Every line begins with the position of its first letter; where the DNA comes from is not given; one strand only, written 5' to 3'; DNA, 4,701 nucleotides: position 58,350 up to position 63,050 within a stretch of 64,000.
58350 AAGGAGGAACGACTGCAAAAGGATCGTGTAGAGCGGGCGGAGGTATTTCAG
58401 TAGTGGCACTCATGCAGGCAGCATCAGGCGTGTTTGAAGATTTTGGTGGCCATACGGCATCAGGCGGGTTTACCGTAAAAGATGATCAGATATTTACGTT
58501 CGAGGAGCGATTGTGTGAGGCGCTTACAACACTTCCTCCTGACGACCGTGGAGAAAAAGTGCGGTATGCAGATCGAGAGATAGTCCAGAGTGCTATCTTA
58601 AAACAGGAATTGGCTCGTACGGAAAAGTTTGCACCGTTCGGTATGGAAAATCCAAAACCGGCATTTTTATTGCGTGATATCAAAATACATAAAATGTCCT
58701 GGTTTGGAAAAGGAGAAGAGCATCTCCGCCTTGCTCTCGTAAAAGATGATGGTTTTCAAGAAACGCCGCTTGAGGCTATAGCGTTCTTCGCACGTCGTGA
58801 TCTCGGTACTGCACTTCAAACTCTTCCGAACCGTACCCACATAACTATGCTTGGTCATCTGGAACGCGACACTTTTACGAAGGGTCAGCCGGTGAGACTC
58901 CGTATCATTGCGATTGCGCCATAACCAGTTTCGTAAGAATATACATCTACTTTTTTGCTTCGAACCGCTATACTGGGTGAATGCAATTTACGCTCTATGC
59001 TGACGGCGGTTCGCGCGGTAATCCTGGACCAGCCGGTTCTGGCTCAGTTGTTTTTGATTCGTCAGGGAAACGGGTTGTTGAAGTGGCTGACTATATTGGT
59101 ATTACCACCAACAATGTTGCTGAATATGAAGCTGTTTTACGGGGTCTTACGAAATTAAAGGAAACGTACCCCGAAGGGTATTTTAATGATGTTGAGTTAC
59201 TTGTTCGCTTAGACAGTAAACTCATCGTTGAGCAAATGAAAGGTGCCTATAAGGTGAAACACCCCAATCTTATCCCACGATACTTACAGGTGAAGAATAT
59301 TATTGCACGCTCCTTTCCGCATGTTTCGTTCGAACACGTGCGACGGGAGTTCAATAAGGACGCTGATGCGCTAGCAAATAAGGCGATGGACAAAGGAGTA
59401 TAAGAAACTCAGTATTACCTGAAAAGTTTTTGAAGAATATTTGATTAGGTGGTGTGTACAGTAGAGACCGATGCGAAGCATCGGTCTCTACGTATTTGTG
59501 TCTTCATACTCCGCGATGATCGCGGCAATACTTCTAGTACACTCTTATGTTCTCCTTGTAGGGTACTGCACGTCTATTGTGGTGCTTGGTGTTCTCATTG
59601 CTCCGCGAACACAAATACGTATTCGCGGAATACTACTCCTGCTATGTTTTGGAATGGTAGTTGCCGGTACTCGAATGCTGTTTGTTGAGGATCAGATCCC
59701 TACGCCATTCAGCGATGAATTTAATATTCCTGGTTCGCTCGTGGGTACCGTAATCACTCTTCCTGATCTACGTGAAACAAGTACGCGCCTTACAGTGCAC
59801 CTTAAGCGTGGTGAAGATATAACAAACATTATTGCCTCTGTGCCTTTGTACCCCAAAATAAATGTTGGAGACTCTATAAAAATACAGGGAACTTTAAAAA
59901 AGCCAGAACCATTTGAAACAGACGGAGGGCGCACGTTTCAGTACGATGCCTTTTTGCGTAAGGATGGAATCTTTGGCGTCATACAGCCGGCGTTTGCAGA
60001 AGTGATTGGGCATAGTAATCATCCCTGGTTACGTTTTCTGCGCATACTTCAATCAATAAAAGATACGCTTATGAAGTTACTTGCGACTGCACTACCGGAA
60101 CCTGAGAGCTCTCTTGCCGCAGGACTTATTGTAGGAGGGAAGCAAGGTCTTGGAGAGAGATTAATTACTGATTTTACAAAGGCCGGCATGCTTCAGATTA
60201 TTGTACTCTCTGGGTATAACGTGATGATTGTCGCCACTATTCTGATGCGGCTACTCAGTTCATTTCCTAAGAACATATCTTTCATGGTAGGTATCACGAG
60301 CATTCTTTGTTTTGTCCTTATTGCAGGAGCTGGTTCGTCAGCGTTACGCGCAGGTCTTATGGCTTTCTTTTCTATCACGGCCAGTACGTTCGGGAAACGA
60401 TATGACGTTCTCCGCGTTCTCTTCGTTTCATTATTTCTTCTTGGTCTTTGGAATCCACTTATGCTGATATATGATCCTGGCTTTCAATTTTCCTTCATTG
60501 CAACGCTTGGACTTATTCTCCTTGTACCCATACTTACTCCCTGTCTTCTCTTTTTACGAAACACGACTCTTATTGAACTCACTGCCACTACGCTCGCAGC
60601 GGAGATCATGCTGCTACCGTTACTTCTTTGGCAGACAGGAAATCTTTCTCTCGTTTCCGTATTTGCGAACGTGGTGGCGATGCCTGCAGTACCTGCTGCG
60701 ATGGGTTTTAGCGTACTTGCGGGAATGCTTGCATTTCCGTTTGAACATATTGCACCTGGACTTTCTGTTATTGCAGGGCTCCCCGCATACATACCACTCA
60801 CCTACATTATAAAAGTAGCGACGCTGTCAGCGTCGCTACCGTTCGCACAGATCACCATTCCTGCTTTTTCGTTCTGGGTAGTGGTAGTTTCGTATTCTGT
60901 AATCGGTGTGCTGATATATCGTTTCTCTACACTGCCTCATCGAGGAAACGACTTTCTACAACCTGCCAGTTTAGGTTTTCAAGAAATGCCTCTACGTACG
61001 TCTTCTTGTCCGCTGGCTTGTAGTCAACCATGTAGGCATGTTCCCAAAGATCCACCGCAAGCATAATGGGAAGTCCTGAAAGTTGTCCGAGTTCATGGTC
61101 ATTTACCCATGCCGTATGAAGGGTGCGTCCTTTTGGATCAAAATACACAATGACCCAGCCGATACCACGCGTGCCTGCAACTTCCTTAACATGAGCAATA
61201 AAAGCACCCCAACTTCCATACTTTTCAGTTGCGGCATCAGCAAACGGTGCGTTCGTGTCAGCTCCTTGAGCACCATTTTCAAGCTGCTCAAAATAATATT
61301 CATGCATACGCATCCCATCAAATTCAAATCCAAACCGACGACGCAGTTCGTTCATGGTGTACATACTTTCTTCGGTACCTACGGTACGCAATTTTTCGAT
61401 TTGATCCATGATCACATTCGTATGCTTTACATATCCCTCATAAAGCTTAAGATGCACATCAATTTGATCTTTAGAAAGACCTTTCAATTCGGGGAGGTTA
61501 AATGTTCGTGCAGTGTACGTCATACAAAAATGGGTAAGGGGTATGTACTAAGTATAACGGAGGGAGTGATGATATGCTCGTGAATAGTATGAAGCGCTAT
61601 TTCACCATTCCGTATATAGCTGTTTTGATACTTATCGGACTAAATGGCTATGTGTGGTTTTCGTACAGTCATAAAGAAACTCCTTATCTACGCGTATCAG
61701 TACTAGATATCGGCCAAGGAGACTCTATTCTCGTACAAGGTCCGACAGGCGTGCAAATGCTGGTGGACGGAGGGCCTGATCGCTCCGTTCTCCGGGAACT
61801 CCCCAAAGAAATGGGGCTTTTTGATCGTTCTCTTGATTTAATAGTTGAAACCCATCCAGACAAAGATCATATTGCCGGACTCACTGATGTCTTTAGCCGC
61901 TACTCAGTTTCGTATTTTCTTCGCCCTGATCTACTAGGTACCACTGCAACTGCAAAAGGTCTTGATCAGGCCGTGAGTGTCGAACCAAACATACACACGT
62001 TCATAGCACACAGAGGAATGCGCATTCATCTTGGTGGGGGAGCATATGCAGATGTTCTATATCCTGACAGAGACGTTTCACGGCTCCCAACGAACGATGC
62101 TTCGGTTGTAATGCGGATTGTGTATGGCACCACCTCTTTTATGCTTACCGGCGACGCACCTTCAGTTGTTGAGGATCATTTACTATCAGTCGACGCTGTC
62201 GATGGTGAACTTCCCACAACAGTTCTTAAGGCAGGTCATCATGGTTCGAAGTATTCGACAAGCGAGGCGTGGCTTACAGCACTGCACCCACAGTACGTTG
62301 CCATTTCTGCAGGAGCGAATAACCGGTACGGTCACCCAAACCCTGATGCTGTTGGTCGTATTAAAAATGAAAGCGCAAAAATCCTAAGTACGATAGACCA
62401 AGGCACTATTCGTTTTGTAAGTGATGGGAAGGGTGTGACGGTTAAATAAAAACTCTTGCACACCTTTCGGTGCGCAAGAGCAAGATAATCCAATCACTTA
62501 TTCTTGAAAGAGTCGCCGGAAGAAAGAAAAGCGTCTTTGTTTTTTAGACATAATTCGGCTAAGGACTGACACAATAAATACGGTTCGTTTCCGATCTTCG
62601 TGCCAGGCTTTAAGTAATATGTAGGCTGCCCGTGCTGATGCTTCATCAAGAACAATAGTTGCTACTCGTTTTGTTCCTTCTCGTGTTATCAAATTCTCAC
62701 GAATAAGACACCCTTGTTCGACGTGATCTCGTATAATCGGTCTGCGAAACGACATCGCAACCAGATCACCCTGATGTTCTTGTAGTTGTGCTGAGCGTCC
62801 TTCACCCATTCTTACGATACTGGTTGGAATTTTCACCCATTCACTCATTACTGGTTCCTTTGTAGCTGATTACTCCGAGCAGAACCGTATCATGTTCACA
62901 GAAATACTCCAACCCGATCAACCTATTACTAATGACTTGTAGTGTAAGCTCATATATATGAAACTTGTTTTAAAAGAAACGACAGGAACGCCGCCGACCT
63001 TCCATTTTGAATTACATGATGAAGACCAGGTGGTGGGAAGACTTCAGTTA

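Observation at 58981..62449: Competence module with ComEC encoded in two pieces flanking an overlapping antisense sodA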

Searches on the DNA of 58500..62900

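Call 60: search_rna_families(source=window, start=58500, end=62900, threshold=evalue, max_evalue=1)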
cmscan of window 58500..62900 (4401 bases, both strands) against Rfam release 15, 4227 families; matches with E-value up to 1: 1.
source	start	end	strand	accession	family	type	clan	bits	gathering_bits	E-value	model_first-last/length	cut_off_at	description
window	59414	59499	+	RF00115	McaS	Gene; sRNA;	CL00106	23.1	42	0.69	1-96/96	no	McaS/IsrA RNA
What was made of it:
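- Tried and rejected: Rfam scan of 58500-62900: only one sub-threshold chance hit (McaS, 23 bits against a cut-off of 42; call 60).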

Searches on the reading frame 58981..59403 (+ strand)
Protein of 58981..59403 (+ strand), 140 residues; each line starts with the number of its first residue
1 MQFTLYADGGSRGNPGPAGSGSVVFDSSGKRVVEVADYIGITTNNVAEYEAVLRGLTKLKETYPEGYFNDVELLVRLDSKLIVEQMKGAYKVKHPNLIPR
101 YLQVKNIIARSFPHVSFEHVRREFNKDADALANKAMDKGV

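Call 3: search_protein_families(library=pfam, proteins=[window:58981-59403:+], max_evalue=0.01)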
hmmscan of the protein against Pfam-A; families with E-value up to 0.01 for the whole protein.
window:58981-59403:+ (140 aa): 3 families
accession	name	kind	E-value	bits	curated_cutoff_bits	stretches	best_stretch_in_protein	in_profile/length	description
PF13456.12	RVT_3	-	3.2e-19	69.5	21.6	1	8-135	3-123/123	Reverse transcriptase-like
PF00075.30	RNase_H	-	8.8e-09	36.1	25.8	1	2-135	3-139/141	RNase H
PF08535.16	KorB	-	0.0011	19.3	22.3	1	29-78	3-52/89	KorB domain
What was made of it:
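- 58981..59403 (+): rnhA-like RNase HI gene (140 aa). PF13456 69 bits and PF00075 36 bits (call 3).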

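Call 4: search_protein_families(library=ncbifam, proteins=[window:58981-59403:+], max_evalue=0.01)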
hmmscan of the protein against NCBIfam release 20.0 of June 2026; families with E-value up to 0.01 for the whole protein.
window:58981-59403:+ (140 aa): 7 families
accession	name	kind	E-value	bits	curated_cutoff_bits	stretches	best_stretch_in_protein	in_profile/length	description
NF005567.0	PRK07238.1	equivalog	1.1e-44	153.3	326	1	1-139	2-134/378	bifunctional RNase H/acid phosphatase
NF041306.1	RnaseHI_Halo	equivalog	1.9e-30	106.2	300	1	4-137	71-196/197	ribonuclease HI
NF041175.1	RNAseHI_Thmprot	equivalog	1.4e-19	70.3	140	1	41-138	45-135/143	ribonuclease HI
NF005822.0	PRK07708.1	equivalog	3.3e-10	39.9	175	1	4-138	75-208/220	hypothetical protein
NF001236.0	PRK00203.1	equivalog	2.4e-09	36.9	160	1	2-137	4-142/151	ribonuclease HI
NF010482.0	PRK13907.1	equivalog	3.3e-09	36.9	231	1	5-136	4-125/128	ribonuclease H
NF046109.1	RNaseH_Halikb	equivalog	0.0011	18.9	320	1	7-62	85-138/211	ribonuclease H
